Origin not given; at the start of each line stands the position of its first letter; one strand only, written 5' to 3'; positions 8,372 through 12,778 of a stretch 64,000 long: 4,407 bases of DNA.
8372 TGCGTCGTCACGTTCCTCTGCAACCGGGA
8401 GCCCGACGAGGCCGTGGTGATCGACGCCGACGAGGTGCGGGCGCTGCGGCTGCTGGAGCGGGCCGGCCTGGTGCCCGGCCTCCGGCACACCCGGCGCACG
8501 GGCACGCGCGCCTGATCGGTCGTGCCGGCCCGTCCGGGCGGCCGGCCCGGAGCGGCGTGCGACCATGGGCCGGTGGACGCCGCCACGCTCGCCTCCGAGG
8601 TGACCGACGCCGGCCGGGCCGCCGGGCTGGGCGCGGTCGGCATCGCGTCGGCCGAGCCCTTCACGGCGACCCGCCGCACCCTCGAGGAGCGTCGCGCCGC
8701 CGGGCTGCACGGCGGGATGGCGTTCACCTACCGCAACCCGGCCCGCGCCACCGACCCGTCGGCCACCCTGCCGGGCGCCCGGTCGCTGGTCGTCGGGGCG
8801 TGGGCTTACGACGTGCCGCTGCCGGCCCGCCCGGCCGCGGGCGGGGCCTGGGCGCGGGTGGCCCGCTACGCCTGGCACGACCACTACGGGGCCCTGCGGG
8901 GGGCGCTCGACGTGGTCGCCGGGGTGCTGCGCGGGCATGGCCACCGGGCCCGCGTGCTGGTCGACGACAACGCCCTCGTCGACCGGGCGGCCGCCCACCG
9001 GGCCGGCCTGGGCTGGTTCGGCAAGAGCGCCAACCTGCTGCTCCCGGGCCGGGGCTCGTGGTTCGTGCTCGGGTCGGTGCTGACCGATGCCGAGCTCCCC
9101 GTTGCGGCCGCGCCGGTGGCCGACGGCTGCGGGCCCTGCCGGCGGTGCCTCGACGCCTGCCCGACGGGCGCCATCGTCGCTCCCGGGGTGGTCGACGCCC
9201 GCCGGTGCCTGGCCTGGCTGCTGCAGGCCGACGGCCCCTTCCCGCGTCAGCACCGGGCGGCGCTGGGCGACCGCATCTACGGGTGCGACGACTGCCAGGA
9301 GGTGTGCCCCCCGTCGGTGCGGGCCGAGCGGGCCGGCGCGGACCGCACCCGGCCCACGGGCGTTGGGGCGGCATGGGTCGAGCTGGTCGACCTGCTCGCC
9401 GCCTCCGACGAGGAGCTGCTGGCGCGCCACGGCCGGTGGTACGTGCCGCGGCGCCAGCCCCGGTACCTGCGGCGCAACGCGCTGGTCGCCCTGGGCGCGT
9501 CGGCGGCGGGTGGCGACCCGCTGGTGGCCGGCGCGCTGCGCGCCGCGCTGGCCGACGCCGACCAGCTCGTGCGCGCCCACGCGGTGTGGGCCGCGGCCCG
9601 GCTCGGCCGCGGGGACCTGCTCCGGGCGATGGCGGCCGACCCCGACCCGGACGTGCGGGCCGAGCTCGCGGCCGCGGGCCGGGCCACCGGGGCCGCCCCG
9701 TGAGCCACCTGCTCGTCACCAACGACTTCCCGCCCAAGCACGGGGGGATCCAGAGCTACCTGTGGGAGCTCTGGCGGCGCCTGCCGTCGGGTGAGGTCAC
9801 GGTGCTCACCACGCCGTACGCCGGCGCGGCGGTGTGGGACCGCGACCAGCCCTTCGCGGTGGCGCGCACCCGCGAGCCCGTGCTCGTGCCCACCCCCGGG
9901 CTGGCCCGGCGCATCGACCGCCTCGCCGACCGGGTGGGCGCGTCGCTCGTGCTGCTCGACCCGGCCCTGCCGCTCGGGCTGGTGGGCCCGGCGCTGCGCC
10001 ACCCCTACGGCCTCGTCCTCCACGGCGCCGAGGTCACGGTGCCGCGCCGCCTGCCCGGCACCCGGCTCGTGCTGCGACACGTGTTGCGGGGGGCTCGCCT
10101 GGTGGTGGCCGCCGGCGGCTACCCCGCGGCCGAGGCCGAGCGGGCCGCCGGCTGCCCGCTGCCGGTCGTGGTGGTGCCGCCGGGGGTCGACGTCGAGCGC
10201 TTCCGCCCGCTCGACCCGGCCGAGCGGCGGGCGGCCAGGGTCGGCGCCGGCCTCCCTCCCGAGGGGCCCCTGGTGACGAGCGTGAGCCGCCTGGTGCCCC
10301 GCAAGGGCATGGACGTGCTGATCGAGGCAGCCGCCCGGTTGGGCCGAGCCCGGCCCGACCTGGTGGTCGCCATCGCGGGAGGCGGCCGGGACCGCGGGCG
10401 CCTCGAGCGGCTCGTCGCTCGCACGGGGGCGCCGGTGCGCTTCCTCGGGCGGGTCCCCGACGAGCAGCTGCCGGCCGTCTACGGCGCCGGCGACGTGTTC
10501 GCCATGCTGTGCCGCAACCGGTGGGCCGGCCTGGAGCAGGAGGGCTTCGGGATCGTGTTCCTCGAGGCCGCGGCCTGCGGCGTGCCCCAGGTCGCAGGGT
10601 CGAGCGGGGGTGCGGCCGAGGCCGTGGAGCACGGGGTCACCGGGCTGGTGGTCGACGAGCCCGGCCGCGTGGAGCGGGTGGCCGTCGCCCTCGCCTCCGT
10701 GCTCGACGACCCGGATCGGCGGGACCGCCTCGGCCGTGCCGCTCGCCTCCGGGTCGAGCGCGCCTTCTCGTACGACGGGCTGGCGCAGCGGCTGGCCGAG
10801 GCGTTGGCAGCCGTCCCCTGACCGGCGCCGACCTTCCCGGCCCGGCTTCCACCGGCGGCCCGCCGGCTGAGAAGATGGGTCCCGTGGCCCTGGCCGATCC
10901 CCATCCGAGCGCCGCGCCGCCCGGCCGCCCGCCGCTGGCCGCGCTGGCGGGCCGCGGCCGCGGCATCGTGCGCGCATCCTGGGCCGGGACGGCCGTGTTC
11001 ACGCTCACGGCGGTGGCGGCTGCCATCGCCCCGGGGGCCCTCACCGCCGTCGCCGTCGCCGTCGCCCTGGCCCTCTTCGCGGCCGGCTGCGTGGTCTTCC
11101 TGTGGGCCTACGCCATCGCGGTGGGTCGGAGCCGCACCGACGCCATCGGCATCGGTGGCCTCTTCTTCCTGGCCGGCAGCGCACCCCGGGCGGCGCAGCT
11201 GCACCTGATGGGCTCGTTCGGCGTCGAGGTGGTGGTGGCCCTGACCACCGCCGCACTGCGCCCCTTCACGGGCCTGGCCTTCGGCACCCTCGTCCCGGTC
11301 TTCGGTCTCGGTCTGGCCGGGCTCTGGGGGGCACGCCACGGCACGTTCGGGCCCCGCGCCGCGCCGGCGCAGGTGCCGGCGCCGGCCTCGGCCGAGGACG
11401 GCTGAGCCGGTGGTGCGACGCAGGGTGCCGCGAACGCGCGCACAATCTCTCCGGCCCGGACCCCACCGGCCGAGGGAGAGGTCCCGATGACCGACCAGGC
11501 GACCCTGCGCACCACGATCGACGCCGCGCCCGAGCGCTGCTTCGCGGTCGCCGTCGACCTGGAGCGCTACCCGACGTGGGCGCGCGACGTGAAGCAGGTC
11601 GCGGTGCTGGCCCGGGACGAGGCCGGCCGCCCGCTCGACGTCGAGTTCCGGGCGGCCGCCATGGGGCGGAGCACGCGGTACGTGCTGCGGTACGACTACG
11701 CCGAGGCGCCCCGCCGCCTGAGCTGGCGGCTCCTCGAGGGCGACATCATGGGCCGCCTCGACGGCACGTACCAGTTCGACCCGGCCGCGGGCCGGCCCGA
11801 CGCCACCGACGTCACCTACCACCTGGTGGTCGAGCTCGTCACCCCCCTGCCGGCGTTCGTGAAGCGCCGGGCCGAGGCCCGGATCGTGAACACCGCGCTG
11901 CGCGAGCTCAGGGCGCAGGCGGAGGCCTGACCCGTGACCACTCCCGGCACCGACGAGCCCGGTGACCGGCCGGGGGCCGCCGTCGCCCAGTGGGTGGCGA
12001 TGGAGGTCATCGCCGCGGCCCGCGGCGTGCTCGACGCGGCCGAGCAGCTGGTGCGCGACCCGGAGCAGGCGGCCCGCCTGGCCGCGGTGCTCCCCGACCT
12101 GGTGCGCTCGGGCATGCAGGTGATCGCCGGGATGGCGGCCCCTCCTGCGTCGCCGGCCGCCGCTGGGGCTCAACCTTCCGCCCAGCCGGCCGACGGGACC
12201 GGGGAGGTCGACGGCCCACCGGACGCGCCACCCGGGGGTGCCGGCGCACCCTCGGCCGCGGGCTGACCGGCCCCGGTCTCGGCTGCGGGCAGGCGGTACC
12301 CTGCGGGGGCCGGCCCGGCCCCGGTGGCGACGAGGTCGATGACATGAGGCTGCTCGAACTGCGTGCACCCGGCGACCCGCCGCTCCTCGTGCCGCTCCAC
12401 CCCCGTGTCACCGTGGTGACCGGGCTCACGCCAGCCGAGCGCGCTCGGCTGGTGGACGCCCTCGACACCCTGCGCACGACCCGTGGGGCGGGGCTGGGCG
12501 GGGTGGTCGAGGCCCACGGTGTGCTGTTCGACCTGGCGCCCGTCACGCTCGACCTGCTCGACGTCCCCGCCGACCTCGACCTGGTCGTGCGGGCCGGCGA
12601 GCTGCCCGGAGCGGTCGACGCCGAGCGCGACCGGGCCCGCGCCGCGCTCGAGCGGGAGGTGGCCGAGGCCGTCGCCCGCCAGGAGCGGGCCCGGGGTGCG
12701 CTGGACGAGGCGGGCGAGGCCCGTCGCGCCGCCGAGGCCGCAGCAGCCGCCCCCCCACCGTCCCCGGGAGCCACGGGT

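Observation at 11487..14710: SMC/RecF-like 788-aa coiled-coil protein whose ATPase head has lost the P-loop, downstream of SRPBCC and a small protein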

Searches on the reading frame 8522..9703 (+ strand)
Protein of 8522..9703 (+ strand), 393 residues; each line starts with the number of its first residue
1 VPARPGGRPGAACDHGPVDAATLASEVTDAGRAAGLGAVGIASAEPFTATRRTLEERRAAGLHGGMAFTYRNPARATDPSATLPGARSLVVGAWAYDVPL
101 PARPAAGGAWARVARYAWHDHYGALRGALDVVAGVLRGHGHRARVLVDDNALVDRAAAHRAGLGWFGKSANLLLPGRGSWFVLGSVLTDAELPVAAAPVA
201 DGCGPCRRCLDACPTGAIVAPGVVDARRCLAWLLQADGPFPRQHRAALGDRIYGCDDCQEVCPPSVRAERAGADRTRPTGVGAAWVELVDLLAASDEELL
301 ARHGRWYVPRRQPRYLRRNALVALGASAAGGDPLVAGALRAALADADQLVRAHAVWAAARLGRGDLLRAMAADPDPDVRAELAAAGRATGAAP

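Call 34: search_protein_families(library=pfam, proteins=[window:8522-9703:+], max_evalue=0.001)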
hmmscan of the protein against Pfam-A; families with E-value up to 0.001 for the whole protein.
window:8522-9703:+ (393 aa): 6 families
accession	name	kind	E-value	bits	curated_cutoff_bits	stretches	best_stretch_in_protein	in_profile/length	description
PF13484.11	Fer4_16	-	1.1e-17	65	30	1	203-263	2-64/66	4Fe-4S double cluster binding domain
PF12838.12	Fer4_7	-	1.1e-05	26.2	27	1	203-264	2-50/52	4Fe-4S dicluster domain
PF08331.15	QueG_DUF1730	-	1.1e-05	25.6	25.1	1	77-148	2-76/77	Epoxyqueuosine reductase QueG, DUF1730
PF13646.12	HEAT_2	-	3.5e-05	24.4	27.7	1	313-384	13-85/88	HEAT repeats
PF13187.11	Fer4_9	-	6.3e-05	23.4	27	0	201-218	35-52/52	4Fe-4S dicluster domain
PF13183.11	Fer4_8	-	0.00078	20.4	27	0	196-216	47-67/68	4Fe-4S dicluster domain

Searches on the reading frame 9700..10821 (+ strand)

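Call 34: search_protein_families(library=pfam, proteins=[window:9700-10821:+], max_evalue=0.001)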
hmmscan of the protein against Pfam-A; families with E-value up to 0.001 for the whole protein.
window:9700-10821:+ (373 aa): 5 families
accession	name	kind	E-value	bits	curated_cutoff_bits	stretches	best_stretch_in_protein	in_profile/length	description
PF00534.26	Glycos_transf_1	-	1.4e-38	132.6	26.4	1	180-350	6-171/172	Glycosyl transferases group 1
PF13692.12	Glyco_trans_1_4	-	6.4e-28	98.2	27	1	190-337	2-142/142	Glycosyl transferases group 1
PF13524.12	Glyco_trans_1_2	-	9.6e-14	52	25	1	208-365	6-142/144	Glycosyl transferase-like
PF13439.12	Glyco_transf_4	-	1.6e-08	35.2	28.5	1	15-167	2-170/170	Glycosyltransferase Family 4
PF20706.3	GT4-conflict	-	8.6e-08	32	26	1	126-364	141-384/385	Family 4 Glycosyltransferase in conflict systems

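Call 71: search_protein_families(library=ncbifam, proteins=[window:9700-10818:+], max_evalue=0.001)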
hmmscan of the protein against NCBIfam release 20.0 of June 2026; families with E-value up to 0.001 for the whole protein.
window:9700-10818:+ (373 aa): 29 families (the best 25 are shown)
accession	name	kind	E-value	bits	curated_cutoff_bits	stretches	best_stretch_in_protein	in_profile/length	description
TIGR03449.1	mycothiol_MshA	equivalog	1e-31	110.3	462.5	1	155-368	189-399/406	D-inositol-3-phosphate glycosyltransferase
NF041876.1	EPS_EpsE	equivalog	3.5e-27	95.7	400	1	148-364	180-388/389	exopolysaccharide biosynthesis GT4 family glycosyltransferase EpsE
TIGR03088.1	stp2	hypoth_equivalog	3.6e-22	78.9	409.05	1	157-364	163-365/374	TIGR03088 family PEP-CTERM/XrtA system glycosyltransferase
TIGR03999.1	thiol_BshA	equivalog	9.2e-22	77.5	273.7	1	107-360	120-361/375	N-acetyl-alpha-D-glucosaminyl L-malate synthase BshA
TIGR04047.1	MSMEG_0565_glyc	hypoth_equivalog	2.8e-21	76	259.85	1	150-366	155-368/373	MSMEG_0565 family glycosyltransferase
TIGR02149.1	glgA_Coryne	subfamily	5.9e-21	75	302.4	1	156-367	171-385/391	glycogen synthase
TIGR04063.1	stp3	hypoth_equivalog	3e-19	69.2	442.05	1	156-358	182-381/397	TIGR04063 family PEP-CTERM/XrtA system glycosyltransferase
NF053787.1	GlcN_PG_synth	equivalog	3.1e-16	59.2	480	1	156-370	166-357/361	N-acetylglucosaminyl phosphatidylglycerol synthase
NF038229.1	Glyco4_Geo_Pelo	equivalog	3.5e-16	59.2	400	1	100-368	79-332/338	GPMC system family 4 glycosyltransferase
TIGR02472.1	sucr_P_syn_N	equivalog_domain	1.9e-15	56.7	576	2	281-361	351-430/439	sucrose-phosphate synthase, putative, glycosyltransferase domain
NF047684.1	TeichurnBiosyTuaC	equivalog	3.3e-15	55.9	550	1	95-368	127-385/391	teichuronic acid biosynthesis protein TuaC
NF007640.0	PRK10307.1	subfamily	7.6e-14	51.4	276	1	156-371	196-406/411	WcaI family glycosyltransferase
TIGR04005.1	wcaL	equivalog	1.4e-11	43.9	537.6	1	145-370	187-404/406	colanic acid biosynthesis glycosyltransferase WcaL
NF011726.0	PRK15179.1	equivalog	1.5e-11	43.3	733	1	192-361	520-683/694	Vi polysaccharide biosynthesis protein TviE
NF012028.0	PRK15484.1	subfamily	3.7e-11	42.8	618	1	156-369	163-375/380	lipopolysaccharide N-acetylglucosaminyltransferase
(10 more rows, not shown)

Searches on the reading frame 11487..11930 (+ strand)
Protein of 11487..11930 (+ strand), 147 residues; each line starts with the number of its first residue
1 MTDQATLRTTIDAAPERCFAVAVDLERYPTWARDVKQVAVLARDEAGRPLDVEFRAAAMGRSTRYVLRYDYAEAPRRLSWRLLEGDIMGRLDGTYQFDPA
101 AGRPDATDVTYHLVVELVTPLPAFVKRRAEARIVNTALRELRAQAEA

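Call 4: search_protein_families(library=pfam, proteins=[window:11487-11930:+], max_evalue=1)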
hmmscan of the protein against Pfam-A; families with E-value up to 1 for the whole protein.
window:11487-11930:+ (147 aa): 2 families
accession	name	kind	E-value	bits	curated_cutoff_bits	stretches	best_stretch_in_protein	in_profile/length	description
PF10604.15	Polyketide_cyc2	-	5.8e-13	49.8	27.4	1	5-146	4-142/142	Polyketide cyclase / dehydrase and lipid transport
PF03364.25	Polyketide_cyc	-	2.5e-09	37.9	23.4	1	11-141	1-125/126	Polyketide cyclase / dehydrase and lipid transport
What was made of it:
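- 11487..11930 (+): SRPBCC (Polyketide_cyc2) gene, 147 aa. It is a conserved upstream neighbour; a functional link is not shown. Pfam PF10604 E 5.8e-13 (call 4).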

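Call 5: search_protein_families(library=ncbifam, proteins=[window:11487-11930:+], max_evalue=1)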
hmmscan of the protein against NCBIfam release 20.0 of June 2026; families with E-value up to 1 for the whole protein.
window:11487-11930:+ (147 aa): 2 families
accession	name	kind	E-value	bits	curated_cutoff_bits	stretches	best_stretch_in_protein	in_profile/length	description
NF047583.1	LIC10604_fam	equivalog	0.009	15.6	200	1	4-40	30-66/161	LIC10604 family protein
NF047960.1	TA_Rv0910_toxin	equivalog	0.019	15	100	1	6-79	5-78/141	type II toxin-antitoxin system Rv0910 family toxin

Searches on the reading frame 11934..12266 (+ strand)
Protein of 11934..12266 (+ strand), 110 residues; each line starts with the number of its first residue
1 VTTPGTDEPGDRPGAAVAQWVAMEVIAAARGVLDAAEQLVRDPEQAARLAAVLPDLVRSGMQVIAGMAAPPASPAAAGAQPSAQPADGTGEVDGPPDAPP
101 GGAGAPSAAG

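Call 4: search_protein_families(library=pfam, proteins=[window:11934-12266:+], max_evalue=1)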
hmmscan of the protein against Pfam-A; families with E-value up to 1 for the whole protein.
window:11934-12266:+ (110 aa): 0 families

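Call 5: search_protein_families(library=ncbifam, proteins=[window:11934-12266:+], max_evalue=1)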
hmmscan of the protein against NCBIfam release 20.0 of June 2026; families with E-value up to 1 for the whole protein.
window:11934-12266:+ (110 aa): 0 families

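Call 70: search_protein_families(library=padloc, proteins=[window:11934-12263:+], max_evalue=0.01)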
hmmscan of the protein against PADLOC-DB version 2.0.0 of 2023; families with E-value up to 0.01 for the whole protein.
window:11934-12263:+ (110 aa): 0 families
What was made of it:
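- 11934..12266 (+): Small helical protein, 110 aa, with the conserved core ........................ It is the window's version of the 70-126-aa 'adaptor' found immediately upstream of the big gene. Here it lacks the family's C-terminal acidic run plus V-Q-R-I-x-V-S tail. No Pfam, NCBIfam or PADLOC family (calls 4, 5, 70).
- On Known anti-phage defence SMC-like/ABC systems (Lamassu, Wadjet, PARIS AriA, Gabija, etc.): No PADLOC hit for BIG, the small protein or the baeRF10 neighbour (call 70).
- No PADLOC family matched (call 70).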

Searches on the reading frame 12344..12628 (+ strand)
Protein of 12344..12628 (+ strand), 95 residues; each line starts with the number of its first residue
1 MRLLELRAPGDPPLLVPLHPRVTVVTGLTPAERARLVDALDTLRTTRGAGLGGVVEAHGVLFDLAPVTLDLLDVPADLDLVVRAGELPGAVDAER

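Call 15: search_solved_structures(query=A3, max_evalue=10, show_alignments=3)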
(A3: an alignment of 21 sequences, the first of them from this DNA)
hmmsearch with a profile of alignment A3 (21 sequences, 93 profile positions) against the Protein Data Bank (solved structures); distinct sequences matched with E-value up to 10: 14.
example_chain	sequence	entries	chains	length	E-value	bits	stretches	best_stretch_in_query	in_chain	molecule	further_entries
4rv1_A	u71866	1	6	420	3.2e-10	43.1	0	22-59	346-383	Engineered Protein OR497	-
9l08_A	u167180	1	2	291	6.1e-08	35.8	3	12-49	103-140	Covalently Connected Cytochrome c555 trimer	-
4hxt_A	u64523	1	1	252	7.2e-07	32.4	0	22-59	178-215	De Novo Protein OR329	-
5mfb_A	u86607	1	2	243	0.00071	22.8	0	16-56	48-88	YIII(Dq)4CqI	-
4d4e_A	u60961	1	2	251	0.00072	22.7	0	16-56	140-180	ARMADILLO REPEAT PROTEIN ARM00016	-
5mfi_A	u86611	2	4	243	0.028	17.7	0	16-56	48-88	YIII(Dq.V2)4CqI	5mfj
4d49_A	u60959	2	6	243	0.03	17.6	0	17-56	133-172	ARMADILLO REPEAT PROTEIN ARM00027 | YIII(Dq.V1)4CPAF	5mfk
8u4x_A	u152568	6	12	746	0.15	15.3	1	47-82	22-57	histidine kinase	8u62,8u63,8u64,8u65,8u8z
5z25_A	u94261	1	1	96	0.47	13.7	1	16-49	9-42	Cytochrome c552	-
3e6q_A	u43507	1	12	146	0.85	12.9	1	12-48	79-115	putative 5-carboxymethyl-2-hydroxymuconate isomerase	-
4i5j_A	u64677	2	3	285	0.97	12.7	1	13-79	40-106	Serine/threonine-protein phosphatase 2A regulatory subunit B'' subunit alpha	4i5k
8t9o_B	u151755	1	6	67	1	12.6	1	20-43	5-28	Tautomerase alpha subunit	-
6n4v_Af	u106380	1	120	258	1.3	12.3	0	19-46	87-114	Coat protein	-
9s4g_A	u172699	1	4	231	1.6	12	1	37-75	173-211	Carbonic anhydrase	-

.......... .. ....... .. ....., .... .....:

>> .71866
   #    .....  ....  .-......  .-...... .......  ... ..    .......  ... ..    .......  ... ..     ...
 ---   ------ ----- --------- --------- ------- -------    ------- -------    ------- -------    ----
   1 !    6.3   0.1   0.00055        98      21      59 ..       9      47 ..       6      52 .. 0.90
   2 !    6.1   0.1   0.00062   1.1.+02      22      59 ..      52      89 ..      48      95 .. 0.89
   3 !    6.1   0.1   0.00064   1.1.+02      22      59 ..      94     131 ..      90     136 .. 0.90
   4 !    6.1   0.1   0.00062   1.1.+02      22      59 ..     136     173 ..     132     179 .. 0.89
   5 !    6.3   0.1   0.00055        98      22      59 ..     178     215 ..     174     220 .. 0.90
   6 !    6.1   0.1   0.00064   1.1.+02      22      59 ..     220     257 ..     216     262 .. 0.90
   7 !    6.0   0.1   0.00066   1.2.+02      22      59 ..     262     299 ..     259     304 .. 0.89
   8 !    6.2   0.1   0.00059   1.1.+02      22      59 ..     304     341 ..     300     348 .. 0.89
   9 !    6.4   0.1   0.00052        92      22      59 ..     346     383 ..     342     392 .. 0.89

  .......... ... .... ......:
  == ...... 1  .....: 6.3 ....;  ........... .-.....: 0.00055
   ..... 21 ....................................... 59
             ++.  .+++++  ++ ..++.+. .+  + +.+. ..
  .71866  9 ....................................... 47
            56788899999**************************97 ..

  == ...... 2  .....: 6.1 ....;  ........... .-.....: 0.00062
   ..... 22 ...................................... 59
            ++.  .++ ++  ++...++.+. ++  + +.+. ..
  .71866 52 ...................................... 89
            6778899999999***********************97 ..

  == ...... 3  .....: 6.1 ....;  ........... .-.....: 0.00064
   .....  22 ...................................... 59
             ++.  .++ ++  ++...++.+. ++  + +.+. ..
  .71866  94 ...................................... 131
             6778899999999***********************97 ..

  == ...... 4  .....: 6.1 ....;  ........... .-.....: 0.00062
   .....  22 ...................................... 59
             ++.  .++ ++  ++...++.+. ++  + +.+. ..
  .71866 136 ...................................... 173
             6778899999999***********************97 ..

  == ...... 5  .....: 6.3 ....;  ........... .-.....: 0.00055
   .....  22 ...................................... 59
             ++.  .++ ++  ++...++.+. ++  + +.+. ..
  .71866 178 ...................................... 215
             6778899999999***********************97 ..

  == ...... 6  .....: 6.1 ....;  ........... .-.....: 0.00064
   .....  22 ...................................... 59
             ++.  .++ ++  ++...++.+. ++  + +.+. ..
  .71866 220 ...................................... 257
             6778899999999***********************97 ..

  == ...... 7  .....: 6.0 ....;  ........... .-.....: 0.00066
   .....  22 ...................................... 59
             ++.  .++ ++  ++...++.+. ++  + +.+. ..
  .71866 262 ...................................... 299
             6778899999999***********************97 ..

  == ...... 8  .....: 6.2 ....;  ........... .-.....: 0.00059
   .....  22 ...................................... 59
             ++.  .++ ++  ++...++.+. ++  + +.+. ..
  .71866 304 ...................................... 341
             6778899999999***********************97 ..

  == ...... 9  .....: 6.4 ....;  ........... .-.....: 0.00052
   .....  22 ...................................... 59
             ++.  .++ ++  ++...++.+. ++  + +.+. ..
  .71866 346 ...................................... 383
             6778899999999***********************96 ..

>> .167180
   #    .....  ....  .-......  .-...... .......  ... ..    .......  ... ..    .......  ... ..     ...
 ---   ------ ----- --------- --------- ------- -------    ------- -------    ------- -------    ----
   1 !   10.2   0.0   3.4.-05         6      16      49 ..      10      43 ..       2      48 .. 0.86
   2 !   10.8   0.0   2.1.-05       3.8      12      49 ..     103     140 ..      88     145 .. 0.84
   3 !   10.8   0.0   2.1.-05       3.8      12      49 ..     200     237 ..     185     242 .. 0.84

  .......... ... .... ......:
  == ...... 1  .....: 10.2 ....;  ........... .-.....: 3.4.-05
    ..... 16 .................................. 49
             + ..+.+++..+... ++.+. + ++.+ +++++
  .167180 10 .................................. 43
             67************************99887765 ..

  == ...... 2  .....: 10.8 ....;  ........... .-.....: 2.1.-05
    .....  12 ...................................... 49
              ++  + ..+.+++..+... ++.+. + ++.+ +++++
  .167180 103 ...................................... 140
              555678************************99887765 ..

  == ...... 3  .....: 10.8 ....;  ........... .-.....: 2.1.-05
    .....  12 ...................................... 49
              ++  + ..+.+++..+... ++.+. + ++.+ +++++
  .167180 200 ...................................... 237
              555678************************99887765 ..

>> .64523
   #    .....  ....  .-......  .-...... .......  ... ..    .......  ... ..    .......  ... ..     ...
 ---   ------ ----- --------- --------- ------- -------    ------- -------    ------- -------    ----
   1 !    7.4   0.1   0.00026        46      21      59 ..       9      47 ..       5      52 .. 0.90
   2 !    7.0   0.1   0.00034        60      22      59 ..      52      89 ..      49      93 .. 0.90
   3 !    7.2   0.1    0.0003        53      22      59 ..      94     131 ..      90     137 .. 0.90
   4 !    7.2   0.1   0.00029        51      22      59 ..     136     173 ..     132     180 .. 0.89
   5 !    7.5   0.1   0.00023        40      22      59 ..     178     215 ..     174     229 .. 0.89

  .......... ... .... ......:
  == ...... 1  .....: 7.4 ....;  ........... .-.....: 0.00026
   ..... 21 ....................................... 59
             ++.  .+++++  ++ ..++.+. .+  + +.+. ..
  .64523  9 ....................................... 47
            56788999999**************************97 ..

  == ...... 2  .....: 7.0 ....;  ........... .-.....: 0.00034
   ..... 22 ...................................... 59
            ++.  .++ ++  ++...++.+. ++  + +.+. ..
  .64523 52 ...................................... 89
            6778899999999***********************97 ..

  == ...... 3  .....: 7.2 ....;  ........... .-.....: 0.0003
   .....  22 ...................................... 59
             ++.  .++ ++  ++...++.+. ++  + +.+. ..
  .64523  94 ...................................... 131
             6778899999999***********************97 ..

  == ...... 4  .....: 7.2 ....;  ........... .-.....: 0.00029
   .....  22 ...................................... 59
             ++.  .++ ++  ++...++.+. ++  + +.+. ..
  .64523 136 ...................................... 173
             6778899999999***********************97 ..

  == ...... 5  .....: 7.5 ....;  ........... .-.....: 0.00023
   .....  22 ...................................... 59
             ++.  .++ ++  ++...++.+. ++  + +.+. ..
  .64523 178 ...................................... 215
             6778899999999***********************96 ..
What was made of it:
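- Tried and rejected: These come from summing many weak repeats (each domain i-Evalue ~100) and I rejected them as artefacts (call 15).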
